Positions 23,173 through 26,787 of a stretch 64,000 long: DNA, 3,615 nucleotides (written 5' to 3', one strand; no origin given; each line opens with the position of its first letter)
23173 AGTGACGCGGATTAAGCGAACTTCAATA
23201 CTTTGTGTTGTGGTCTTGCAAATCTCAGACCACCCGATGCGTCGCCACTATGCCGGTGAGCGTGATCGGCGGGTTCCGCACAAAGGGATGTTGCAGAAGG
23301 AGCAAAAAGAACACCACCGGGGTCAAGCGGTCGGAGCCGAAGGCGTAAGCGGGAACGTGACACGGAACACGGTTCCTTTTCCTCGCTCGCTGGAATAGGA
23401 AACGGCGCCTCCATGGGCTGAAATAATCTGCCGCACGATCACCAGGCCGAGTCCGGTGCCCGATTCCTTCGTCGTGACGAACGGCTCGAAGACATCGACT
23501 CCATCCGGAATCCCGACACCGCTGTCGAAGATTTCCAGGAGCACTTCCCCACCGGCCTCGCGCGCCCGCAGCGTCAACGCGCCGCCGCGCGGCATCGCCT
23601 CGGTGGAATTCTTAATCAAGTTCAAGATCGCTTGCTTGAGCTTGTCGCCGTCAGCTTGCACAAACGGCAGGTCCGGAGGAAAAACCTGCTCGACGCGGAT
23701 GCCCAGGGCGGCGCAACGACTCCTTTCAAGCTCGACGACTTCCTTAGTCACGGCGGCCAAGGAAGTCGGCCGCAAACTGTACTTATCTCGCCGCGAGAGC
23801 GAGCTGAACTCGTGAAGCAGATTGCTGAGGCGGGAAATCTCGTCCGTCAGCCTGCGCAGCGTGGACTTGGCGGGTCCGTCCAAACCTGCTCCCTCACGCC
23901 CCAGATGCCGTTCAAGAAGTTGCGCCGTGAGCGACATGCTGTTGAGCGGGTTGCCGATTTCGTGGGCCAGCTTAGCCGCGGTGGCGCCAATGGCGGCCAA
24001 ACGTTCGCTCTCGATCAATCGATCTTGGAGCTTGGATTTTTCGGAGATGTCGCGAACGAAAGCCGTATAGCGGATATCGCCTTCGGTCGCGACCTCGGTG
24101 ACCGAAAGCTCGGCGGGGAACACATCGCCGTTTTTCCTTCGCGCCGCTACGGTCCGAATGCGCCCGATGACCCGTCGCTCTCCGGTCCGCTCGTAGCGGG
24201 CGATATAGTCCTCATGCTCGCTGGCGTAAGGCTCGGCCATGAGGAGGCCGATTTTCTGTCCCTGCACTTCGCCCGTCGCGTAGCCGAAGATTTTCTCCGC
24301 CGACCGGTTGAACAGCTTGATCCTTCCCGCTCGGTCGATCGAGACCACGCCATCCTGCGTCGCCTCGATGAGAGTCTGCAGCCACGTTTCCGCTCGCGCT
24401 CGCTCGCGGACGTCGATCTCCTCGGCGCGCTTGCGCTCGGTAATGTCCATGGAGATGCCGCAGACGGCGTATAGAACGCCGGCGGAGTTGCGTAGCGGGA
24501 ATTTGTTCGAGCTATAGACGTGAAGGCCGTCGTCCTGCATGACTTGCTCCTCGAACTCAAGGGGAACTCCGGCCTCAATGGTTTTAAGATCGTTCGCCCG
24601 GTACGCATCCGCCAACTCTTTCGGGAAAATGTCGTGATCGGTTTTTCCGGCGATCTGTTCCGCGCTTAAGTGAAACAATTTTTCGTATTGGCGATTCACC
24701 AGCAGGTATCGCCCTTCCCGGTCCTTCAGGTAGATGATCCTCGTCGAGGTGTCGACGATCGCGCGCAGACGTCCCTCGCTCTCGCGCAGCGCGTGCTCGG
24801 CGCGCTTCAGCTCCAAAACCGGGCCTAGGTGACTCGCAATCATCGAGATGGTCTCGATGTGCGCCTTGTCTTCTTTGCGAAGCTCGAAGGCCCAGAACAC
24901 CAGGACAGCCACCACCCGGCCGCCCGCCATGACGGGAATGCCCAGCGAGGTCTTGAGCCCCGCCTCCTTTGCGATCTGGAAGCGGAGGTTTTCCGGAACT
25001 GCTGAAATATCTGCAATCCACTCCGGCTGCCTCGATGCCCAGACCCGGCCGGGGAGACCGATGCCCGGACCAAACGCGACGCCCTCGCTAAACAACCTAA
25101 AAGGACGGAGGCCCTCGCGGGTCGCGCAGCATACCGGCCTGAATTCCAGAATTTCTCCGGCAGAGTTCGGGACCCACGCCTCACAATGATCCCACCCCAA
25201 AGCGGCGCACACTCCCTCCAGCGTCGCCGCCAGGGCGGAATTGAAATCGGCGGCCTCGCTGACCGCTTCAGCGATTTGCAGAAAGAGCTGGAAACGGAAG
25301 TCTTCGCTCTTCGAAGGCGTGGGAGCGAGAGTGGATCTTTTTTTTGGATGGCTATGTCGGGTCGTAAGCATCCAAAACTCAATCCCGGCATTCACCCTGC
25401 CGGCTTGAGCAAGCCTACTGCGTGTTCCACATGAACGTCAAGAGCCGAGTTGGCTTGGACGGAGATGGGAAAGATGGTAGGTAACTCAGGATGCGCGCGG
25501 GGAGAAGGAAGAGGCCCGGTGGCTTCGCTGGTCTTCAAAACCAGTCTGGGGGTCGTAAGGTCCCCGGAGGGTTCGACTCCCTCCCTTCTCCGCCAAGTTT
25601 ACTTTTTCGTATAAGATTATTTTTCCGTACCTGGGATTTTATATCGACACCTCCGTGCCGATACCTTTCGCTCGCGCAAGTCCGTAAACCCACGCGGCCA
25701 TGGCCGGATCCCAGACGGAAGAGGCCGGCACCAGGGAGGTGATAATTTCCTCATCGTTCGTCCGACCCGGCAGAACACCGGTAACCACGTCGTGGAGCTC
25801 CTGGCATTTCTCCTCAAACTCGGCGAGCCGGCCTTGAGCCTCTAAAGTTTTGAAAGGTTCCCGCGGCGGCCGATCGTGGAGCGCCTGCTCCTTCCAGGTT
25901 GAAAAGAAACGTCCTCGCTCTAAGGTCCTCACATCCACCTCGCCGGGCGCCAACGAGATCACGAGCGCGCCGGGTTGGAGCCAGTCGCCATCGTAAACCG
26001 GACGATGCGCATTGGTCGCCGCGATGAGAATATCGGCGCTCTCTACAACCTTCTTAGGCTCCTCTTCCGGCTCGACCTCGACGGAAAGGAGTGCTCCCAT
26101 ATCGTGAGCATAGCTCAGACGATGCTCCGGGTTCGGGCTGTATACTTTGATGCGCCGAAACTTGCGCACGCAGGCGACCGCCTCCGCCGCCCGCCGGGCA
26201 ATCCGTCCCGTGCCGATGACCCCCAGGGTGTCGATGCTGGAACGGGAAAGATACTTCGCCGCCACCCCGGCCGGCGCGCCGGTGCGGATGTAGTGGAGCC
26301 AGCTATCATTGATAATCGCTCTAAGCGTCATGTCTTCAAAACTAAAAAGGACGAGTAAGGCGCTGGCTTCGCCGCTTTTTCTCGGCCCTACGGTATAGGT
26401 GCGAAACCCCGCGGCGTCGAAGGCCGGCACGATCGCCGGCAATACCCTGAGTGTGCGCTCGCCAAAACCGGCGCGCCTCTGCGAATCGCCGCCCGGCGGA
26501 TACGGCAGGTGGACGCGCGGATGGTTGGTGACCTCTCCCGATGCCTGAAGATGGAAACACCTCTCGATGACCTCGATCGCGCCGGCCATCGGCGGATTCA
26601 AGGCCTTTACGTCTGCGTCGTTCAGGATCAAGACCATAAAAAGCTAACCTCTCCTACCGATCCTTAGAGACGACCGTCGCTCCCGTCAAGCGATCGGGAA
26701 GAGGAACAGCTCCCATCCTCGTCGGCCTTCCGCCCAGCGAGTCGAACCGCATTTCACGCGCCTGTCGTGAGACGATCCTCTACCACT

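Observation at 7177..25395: Gene content mirrors the mycobacterial DosR dormancy regulon but is wired through sigma54 and a GAF-PAS kinase, next to NO reductase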

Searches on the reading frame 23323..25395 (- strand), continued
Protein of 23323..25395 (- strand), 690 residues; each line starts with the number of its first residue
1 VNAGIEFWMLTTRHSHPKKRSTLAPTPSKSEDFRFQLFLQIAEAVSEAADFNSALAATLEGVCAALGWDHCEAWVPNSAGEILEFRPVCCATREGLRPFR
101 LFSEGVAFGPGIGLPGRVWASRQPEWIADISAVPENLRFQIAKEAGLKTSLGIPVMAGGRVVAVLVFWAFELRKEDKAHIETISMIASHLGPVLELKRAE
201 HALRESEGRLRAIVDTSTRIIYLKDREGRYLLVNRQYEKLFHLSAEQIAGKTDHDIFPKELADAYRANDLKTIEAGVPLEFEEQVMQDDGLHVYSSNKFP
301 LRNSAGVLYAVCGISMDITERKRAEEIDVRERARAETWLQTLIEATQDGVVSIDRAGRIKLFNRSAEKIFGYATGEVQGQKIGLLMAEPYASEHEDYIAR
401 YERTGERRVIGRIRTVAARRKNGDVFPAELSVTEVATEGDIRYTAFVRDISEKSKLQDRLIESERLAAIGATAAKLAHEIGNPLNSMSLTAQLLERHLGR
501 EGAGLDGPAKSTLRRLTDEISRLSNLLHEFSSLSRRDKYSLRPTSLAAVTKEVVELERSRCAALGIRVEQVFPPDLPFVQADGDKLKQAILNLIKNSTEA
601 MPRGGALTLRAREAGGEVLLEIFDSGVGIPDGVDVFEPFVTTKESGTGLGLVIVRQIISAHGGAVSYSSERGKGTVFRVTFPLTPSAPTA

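Call 79: find_encoding_contigs(protein=P0307, flank=10000, max_places=1)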
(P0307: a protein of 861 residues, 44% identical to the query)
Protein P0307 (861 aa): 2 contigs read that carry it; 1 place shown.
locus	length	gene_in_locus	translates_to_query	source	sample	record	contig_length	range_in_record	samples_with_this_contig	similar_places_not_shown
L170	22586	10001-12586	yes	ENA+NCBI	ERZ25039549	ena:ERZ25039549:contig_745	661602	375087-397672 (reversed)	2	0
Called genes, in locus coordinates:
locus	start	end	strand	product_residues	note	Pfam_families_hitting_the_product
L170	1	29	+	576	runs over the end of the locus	PF00702:Hydrolase (faint), PF05116:S6PP (faint), PF08282:Hydrolase_3 (weak), PF12710:HAD (faint), PF08282:Hydrolase_3, PF01935:DUF87 (weak)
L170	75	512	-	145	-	-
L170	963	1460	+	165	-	PF00582:Usp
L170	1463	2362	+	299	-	PF00582:Usp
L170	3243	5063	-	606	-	PF00317:Ribonuc_red_lgN, PF02867:Ribonuc_red_lgC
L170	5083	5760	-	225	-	PF01738:DLH, PF12146:Hydrolase_4 (faint)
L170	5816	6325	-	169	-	PF01814:Hemerythrin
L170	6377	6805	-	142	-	PF00571:CBS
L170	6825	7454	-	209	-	PF00571:CBS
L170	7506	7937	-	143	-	PF00571:CBS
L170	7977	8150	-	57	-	PF06676:DUF1178 (weak), PF09723:Zn_ribbon_8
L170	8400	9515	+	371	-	PF08708:PriCT_1 (weak)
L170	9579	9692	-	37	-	-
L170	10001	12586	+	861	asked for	PF01590:GAF, PF13185:GAF_2, PF08448:PAS_4, PF13426:PAS_9, PF00989:PAS, PF08448:PAS_4, PF08447:PAS_3, PF00989:PAS, +8 more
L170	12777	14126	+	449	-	PF00072:Response_reg, PF00158:Sigma54_activat, PF13191:AAA_16 (weak), PF14532:Sigma54_activ_2, PF07724:AAA_2 (faint), PF07728:AAA_5, PF25601:AAA_lid_14, PF02954:HTH_8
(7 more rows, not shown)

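Call 80: find_encoding_contigs(protein=P0275, flank=10000, max_places=1)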
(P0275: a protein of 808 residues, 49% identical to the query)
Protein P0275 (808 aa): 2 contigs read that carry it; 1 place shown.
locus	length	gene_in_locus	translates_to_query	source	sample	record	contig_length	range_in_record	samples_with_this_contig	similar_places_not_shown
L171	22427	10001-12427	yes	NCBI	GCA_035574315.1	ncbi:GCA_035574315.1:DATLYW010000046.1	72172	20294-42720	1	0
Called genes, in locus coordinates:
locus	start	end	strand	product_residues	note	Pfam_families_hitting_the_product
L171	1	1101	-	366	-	PF00753:Lactamase_B, PF12706:Lactamase_B_2 (faint)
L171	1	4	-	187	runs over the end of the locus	PF00300:His_Phos_1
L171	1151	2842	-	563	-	PF00343:Phosphorylase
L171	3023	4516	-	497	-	PF02321:OEP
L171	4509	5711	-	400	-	PF12704:MacB_PCD, PF02687:FtsX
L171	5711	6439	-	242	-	PF00005:ABC_tran, PF13304:AAA_21 (faint)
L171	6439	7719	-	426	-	PF25917:BSH_RND, PF25973:BSH_CzcB, PF25944:Beta-barrel_RND (weak), PF25954:Beta-barrel_RND_2, PF25990:Beta-barrel_YknX (weak)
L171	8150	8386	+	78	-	-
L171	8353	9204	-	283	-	PF01435:Peptidase_M48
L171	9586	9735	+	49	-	-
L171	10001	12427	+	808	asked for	PF13185:GAF_2, PF08448:PAS_4, PF00989:PAS, PF08447:PAS_3, PF08448:PAS_4, PF13188:PAS_8, PF13426:PAS_9, PF00989:PAS, +8 more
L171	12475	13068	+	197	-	PF04191:PEMT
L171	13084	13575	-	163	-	-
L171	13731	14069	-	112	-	-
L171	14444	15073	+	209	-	PF20046:DUF6448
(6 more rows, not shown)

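Call 81: find_encoding_contigs(protein=P0265, flank=10000, max_places=1)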
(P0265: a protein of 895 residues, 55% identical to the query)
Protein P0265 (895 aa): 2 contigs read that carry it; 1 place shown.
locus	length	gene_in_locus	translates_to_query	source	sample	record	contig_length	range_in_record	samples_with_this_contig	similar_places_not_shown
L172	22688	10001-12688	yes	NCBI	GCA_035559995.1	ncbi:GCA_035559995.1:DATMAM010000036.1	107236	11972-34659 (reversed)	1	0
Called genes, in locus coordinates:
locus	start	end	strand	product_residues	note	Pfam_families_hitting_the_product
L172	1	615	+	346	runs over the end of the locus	PF13379:NMT1_2, PF09084:NMT1, PF12974:Phosphonate-bd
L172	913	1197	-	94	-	PF00011:HSP20 (weak)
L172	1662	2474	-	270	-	PF00582:Usp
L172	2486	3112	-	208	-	PF02482:Ribosomal_S30AE, PF00313:CSD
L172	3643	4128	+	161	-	PF04073:tRNA_edit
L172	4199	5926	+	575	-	PF00702:Hydrolase (weak), PF05116:S6PP (faint), PF08282:Hydrolase_3 (weak), PF12710:HAD (faint), PF08282:Hydrolase_3, PF01935:DUF87 (weak)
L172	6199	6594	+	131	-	-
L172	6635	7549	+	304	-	PF00582:Usp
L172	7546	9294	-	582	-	PF00317:Ribonuc_red_lgN, PF02867:Ribonuc_red_lgC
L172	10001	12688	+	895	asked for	PF13185:GAF_2, PF08448:PAS_4, PF01590:GAF, PF13185:GAF_2, PF13492:GAF_3, PF13188:PAS_8, PF00989:PAS, PF08448:PAS_4, +5 more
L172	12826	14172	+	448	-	PF00072:Response_reg, PF00158:Sigma54_activat, PF13191:AAA_16 (weak), PF14532:Sigma54_activ_2, PF07728:AAA_5, PF25601:AAA_lid_14, PF02954:HTH_8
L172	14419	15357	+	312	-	PF13793:Pribosyltran_N, PF00156:Pribosyltran, PF14681:UPRTase (faint), PF14572:Pribosyl_synth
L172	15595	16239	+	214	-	PF00156:Pribosyltran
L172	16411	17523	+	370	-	PF05138:PaaA_PaaC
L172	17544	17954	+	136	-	-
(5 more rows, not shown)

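Call 82: find_encoding_contigs(protein=P0283, flank=10000, max_places=1)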
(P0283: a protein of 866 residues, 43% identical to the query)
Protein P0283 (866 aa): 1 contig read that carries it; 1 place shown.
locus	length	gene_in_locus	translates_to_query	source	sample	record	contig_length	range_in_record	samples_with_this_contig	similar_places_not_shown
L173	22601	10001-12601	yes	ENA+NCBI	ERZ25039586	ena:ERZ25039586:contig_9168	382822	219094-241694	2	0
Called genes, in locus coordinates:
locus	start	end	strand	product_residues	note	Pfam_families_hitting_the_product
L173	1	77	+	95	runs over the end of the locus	-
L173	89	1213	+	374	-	PF12275:DUF3616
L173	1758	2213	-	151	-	PF27746:Small_heat_shock_put (weak), PF00011:HSP20, PF17886:ArsA_HSP20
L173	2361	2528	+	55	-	-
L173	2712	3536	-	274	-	PF00582:Usp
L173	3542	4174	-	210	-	PF02482:Ribosomal_S30AE (weak), PF00313:CSD (weak)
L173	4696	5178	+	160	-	PF04073:tRNA_edit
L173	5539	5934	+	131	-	-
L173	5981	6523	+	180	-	PF00582:Usp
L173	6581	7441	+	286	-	PF00582:Usp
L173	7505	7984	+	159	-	PF02915:Rubrerythrin (faint), PF00210:Ferritin (weak)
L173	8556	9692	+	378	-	PF01896:DNA_primase_S (faint), PF08708:PriCT_1 (weak)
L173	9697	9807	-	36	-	-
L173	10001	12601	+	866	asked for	PF13185:GAF_2, PF01590:GAF, PF13185:GAF_2, PF00989:PAS, PF08448:PAS_4, PF13188:PAS_8, PF13426:PAS_9, PF00989:PAS, +8 more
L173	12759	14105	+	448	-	PF00072:Response_reg, PF13191:AAA_16 (faint), PF00158:Sigma54_activat, PF14532:Sigma54_activ_2, PF07728:AAA_5, PF25601:AAA_lid_14, PF02954:HTH_8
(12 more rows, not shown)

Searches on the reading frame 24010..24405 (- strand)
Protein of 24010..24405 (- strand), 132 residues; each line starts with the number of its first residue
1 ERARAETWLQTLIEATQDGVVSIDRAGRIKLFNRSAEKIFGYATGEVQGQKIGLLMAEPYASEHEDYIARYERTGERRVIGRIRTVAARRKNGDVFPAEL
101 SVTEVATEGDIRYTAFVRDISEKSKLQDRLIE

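Call 17: search_solved_structures(query=window:24010-24405:-, max_evalue=0.00001, show_alignments=5)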
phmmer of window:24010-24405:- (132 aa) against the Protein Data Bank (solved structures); distinct sequences matched with E-value up to 0.00001: 14.
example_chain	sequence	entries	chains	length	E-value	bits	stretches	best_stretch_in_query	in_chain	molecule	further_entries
1dp6_A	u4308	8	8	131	2.7e-26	95.1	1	6-131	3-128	FIXL PROTEIN | SENSOR PROTEIN FIXL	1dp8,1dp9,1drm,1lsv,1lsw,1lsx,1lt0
8js5_A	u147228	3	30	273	3.7e-26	94.6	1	5-131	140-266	Sensor protein FixL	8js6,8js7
1y28_A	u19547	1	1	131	1.8e-25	92.4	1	6-131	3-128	Sensor protein fixL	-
2cmn_A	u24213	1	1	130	2.3e-25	92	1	6-131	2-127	SENSOR PROTEIN FIXL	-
1d06_A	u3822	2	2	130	4.4e-25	91.2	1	6-120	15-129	nitrogen fixation regulatory protein fixL | FIXL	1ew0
1xj4_A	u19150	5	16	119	2.1e-24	89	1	17-131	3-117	Sensor protein fixL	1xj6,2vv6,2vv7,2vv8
1xj2_A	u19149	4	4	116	4.1e-24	88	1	18-131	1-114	Sensor protein fixL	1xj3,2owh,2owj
9cdr_A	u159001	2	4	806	6.3e-14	55.1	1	13-123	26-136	Oxygen sensor protein DosP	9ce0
9cmf_A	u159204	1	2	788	7.3e-14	54.9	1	13-123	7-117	Oxygen sensor protein DosP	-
1v9y_A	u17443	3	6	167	2.1e-13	53.5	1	13-124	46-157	Heme pas sensor protein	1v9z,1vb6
1s66_L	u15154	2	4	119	3.9e-13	52.6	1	13-121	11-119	Hypothetical protein yddU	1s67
9bgv_A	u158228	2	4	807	4.5e-13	52.4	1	13-123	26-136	Oxygen sensor protein DosP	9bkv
9clo_A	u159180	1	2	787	5.1e-13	52.2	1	13-123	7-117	Oxygen sensor protein DosP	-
10jx_A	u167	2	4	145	3.8e-11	46.2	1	9-121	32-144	Multi-sensor signal transduction histidine kinase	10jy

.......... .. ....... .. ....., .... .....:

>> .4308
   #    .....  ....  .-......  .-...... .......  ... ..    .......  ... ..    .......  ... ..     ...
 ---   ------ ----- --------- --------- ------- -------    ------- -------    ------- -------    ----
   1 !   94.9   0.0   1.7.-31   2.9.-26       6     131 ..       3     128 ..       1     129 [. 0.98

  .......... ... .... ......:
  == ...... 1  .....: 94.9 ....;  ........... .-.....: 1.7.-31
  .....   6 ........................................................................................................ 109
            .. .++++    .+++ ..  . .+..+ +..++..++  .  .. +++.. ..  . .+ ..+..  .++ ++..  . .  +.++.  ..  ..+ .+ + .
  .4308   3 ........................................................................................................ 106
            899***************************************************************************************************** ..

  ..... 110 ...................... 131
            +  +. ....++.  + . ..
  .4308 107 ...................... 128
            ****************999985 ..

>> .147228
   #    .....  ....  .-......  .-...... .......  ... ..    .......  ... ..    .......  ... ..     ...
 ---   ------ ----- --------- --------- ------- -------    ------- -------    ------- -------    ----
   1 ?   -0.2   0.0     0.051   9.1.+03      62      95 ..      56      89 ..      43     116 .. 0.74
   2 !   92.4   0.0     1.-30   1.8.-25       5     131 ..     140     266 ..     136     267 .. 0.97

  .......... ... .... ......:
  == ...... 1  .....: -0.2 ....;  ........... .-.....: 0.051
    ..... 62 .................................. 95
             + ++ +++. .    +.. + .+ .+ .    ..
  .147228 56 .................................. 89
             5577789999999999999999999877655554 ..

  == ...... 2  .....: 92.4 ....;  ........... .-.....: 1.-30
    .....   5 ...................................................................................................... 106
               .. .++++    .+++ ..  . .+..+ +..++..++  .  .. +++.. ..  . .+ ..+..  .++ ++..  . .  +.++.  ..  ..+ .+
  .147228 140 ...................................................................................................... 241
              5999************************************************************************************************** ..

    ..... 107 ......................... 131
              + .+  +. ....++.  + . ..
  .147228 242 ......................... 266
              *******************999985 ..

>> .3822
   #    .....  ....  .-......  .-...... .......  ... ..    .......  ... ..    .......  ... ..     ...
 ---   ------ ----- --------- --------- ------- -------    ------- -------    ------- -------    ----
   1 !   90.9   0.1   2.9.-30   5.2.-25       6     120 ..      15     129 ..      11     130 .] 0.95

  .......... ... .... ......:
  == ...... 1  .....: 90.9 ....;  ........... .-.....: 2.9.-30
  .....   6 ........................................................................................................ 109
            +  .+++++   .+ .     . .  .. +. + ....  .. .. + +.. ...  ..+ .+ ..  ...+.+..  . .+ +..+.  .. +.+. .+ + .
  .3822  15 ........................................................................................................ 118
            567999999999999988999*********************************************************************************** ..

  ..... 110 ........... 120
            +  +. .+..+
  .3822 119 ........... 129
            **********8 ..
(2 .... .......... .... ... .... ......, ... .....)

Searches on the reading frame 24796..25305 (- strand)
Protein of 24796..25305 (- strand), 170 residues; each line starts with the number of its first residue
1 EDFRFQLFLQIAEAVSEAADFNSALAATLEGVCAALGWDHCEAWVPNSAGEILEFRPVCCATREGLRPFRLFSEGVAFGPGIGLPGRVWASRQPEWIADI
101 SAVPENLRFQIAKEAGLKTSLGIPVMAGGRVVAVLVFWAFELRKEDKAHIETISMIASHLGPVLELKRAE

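Call 35: search_solved_structures(query=window:24796-25305:-, max_evalue=1, show_alignments=2)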
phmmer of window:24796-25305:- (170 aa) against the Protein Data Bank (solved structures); distinct sequences matched with E-value up to 1: 7.
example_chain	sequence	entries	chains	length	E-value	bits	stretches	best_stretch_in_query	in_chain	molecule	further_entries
4g3w_A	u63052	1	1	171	6.8e-05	25.9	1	77-166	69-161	Transcriptional regulator nlh1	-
4g3k_A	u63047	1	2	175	7.2e-05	25.8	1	77-166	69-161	Transcriptional regulator nlh1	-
3trc_A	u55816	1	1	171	0.00062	22.7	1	6-159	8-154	Phosphoenolpyruvate-protein phosphotransferase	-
4hhu_A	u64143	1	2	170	0.0045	19.9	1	98-162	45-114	OR280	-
3oov_A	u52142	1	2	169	0.078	15.9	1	7-158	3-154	Methyl-accepting chemotaxis protein, putative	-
3mmh_A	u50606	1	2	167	0.29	14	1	10-147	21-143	Methionine-R-sulfoxide reductase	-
7fdl_A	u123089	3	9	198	0.29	14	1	75-129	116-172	Transcription factor EGL1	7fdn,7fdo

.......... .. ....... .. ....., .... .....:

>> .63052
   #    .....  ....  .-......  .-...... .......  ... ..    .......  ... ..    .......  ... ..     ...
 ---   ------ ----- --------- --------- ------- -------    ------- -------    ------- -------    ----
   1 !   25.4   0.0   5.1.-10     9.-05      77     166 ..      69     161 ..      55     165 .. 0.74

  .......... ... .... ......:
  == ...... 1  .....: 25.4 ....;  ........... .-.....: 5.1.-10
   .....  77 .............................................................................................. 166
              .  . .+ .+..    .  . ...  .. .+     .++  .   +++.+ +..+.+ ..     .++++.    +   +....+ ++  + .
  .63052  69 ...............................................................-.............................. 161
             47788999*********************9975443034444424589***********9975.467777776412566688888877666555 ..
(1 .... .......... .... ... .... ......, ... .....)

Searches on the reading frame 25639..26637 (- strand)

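Call 5: search_protein_families(library=pfam, proteins=[window:25639-26637:-])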
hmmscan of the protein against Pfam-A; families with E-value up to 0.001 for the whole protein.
window:25639-26637:- (332 aa): 2 families
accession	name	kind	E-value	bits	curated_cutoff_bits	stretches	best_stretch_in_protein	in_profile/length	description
PF02423.21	OCD_Mu_crystall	-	8.5e-37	127.2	24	1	17-323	17-312/314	Ornithine cyclodeaminase/mu-crystallin family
PF01488.26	Shikimate_DH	-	0.0003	21.3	24.3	1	126-220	3-95/138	Shikimate / quinate 5-dehydrogenase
